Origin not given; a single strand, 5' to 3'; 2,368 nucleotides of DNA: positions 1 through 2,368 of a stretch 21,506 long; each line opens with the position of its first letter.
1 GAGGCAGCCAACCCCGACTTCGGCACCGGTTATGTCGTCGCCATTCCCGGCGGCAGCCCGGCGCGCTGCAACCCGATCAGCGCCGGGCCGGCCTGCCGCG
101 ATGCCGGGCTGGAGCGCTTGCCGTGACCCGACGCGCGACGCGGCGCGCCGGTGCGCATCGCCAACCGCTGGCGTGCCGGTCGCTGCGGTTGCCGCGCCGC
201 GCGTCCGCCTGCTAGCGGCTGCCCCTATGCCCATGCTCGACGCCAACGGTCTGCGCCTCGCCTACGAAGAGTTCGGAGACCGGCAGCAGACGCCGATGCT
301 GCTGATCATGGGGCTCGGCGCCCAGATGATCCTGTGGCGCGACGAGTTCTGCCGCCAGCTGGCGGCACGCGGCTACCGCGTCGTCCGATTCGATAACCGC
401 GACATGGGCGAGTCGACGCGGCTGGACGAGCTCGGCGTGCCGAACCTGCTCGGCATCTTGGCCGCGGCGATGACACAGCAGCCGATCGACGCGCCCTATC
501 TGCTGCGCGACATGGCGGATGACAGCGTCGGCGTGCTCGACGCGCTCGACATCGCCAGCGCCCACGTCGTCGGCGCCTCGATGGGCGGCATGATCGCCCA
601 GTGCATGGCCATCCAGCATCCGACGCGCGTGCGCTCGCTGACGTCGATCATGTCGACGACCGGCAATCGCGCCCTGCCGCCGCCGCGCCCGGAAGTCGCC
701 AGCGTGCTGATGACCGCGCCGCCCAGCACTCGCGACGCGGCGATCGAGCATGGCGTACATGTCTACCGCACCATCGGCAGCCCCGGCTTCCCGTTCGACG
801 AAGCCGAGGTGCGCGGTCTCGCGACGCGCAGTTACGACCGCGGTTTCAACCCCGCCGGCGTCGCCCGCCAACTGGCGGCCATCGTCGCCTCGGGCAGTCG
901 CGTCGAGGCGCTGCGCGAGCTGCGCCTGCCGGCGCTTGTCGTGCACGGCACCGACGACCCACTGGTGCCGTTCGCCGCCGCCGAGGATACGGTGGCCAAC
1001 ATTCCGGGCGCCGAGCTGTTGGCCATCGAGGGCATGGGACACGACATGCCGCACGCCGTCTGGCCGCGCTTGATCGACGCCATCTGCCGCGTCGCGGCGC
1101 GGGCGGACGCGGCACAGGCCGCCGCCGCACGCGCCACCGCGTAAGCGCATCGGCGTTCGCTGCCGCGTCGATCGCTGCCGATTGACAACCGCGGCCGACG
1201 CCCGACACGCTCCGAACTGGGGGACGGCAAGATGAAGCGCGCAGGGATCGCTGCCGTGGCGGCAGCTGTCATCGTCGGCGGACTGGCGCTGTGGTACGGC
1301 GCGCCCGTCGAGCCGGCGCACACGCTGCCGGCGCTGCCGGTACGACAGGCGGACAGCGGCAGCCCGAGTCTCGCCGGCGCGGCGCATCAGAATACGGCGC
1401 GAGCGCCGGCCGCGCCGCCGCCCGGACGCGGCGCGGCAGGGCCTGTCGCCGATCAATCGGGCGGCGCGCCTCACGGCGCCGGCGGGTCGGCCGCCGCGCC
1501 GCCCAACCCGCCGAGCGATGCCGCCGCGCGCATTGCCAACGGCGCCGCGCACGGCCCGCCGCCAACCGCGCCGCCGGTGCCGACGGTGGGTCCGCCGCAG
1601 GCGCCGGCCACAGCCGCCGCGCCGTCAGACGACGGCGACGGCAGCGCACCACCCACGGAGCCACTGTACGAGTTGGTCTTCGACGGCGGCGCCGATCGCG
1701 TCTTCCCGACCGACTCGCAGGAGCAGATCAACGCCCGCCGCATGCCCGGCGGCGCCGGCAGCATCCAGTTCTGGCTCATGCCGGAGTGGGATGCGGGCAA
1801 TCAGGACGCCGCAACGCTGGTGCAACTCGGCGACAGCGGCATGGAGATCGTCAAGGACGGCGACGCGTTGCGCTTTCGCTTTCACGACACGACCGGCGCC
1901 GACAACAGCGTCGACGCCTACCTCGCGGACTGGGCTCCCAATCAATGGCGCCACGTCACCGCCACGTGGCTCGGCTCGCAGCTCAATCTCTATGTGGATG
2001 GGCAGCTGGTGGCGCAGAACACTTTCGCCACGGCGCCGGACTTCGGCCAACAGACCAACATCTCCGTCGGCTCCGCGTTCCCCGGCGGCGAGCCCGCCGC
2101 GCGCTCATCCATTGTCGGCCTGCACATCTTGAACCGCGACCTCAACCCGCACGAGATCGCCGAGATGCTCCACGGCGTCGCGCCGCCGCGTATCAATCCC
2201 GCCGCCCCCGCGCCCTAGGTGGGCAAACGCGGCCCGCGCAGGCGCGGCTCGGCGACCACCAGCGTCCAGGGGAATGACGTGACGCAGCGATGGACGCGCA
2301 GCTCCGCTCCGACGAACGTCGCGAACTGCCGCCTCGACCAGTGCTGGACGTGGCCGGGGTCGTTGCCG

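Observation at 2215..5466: Translationally coupled GT-C membrane glycosyltransferase, ArnC/GtrB-like GT2 and SAM-methyltransferase module, convergent with a LamG protein carrying a Pro/Ala-rich linker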

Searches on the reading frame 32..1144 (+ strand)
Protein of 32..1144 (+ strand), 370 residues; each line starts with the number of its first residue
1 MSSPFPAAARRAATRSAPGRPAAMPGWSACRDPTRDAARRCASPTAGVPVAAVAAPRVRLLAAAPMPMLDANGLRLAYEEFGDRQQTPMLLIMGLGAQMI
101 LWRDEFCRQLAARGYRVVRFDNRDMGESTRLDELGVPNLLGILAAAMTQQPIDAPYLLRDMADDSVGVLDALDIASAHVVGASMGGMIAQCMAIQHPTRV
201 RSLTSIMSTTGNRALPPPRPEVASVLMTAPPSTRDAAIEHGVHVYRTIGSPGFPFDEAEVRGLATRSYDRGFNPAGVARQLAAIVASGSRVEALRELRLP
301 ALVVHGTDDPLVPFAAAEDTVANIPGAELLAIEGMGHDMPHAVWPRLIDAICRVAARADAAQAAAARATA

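Call 3: search_protein_families(library=pfam, proteins=[window:32-1144:+], max_evalue=0.01)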
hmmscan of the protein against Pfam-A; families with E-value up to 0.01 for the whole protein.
window:32-1144:+ (370 aa): 7 families
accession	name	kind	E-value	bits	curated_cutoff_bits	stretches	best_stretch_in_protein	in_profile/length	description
PF00561.26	Abhydrolase_1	-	1.8e-23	83.9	25.8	1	88-338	2-239/245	alpha/beta hydrolase fold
PF12697.13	Abhydrolase_6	-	2e-12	48.7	26.3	1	96-342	8-208/217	Alpha/beta hydrolase family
PF12146.15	Hydrolase_4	-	3e-12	46.8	27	1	102-339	19-234/239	Serine aminopeptidase, S33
PF20408.4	Abhydrolase_11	-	4.2e-05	23.8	27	0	89-195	5-96/193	Alpha/beta hydrolase domain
PF08386.16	Abhydrolase_4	-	0.00022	21.7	21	1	298-339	34-75/103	TAP-like protein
PF00756.26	Esterase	-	0.0041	17.4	22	1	178-205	118-145/251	Putative esterase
PF06821.19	Ser_hydrolase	-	0.0055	17.1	22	0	295-345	112-164/172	Serine hydrolase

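Call 4: search_protein_families(library=ncbifam, proteins=[window:32-1144:+], max_evalue=0.01)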
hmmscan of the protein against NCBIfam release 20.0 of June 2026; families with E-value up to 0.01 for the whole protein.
window:32-1144:+ (370 aa): 37 families (the best 25 are shown)
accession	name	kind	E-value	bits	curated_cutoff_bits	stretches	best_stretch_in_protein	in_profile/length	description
NF052610.1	macro_16_ester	equivalog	3.5e-61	207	420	2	147-353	66-278/281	alpha/beta fold macrolide esterase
NF053683.1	esterase_mleBRB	exception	2.3e-54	184.9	585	1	68-353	5-274/280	BRB family alpha/beta fold macrolide esterase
NF041759.1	mac_hydro_EstT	equivalog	8.5e-45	153.1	450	1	69-353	5-275/278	macrolide hydrolase EstT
NF033124.1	estX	equivalog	1.5e-44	152.2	600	1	72-352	9-276/280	macrolide esterase EstX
NF053693.1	esterase_mleCBF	exception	1.3e-43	149.3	564.5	1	69-354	6-277/279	CBF family alpha/beta fold macrolide esterase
NF053684.1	esterase_mleBCA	exception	8.3e-43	146.5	570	1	68-352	5-278/281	BCA family alpha/beta fold macrolide esterase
NF051488.1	bifunc_PcaDC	exception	1.1e-25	90.6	390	1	79-358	5-253/375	bifunctional 3-oxoadipate enol-lactonase/4-carboxymuconolactone decarboxylase PcaDC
TIGR02427.1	protocat_pcaD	equivalog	2.2e-24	86.2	255.85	2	152-204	56-108/251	3-oxoadipate enol-lactonase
NF051487.1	bifunc_PcaCD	exception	4e-19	69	430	1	80-337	166-393/413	bifunctional 4-carboxymuconolactone decarboxylase/3-oxoadipate enol-lactonase PcaCD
NF011457.0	PRK14875.1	equivalog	8.1e-18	64.5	307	1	158-208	181-231/372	acetoin dehydrogenase dihydrolipoyllysine-residue acetyltransferase subunit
TIGR03611.1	RutD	equivalog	2.7e-16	59.7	238.5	1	148-206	53-111/258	pyrimidine utilization protein D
TIGR02240.1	PHA_depoly_arom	equivalog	2.6e-15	56.5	250.6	1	153-333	69-242/276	poly(3-hydroxyalkanoate) depolymerase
NF058673.1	LipAdnlyCyLipJMY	equivalog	7.2e-14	51.3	800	1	106-335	54-262/449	bifunctional lipase/adenylate cyclase LipJ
TIGR01738.1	bioH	equivalog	3.9e-11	43.1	206.95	1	166-337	57-227/245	pimeloyl-ACP methyl ester esterase BioH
NF050089.1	i_nPHAscl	equivalog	9.8e-11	41.2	300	1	158-209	67-118/288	intracellular short-chain-length polyhydroxyalkanoate depolymerase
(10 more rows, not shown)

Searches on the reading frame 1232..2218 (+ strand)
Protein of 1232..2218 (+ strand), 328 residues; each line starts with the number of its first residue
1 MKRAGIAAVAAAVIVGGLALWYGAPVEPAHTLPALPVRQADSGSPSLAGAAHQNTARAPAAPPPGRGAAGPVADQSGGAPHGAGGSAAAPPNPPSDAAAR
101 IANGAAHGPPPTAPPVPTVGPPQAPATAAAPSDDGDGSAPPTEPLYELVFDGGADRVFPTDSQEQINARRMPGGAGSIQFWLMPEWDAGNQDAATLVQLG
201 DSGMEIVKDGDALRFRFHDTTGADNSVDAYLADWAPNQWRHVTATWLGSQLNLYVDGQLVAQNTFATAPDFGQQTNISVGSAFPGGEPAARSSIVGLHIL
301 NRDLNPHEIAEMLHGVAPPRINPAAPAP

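Call 3: search_protein_families(library=pfam, proteins=[window:1232-2218:+], max_evalue=0.01)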
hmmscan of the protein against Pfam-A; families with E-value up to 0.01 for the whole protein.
window:1232-2218:+ (328 aa): 3 families
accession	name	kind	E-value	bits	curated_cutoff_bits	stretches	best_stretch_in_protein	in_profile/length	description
PF13385.13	Laminin_G_3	-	3e-19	70.1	27.6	1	161-310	4-151/151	Concanavalin A-like lectin/glucanases superfamily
PF02210.31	Laminin_G_2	-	0.00081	20.3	22.9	1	212-284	29-100/126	Laminin G domain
PF07953.20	Toxin_R_bind_N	-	0.0009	19.4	23.8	1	177-278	57-166/191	Clostridium neurotoxin, N-terminal receptor binding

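Call 4: search_protein_families(library=ncbifam, proteins=[window:1232-2218:+], max_evalue=0.01)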
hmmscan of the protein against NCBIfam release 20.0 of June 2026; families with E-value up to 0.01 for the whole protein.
window:1232-2218:+ (328 aa): 1 family
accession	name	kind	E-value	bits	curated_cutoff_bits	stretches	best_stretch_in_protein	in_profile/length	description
NF033911.1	botu_NTNH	equivalog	0.0078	13.9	800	1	177-309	871-997/1164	non-toxic nonhemagglutinin NTNH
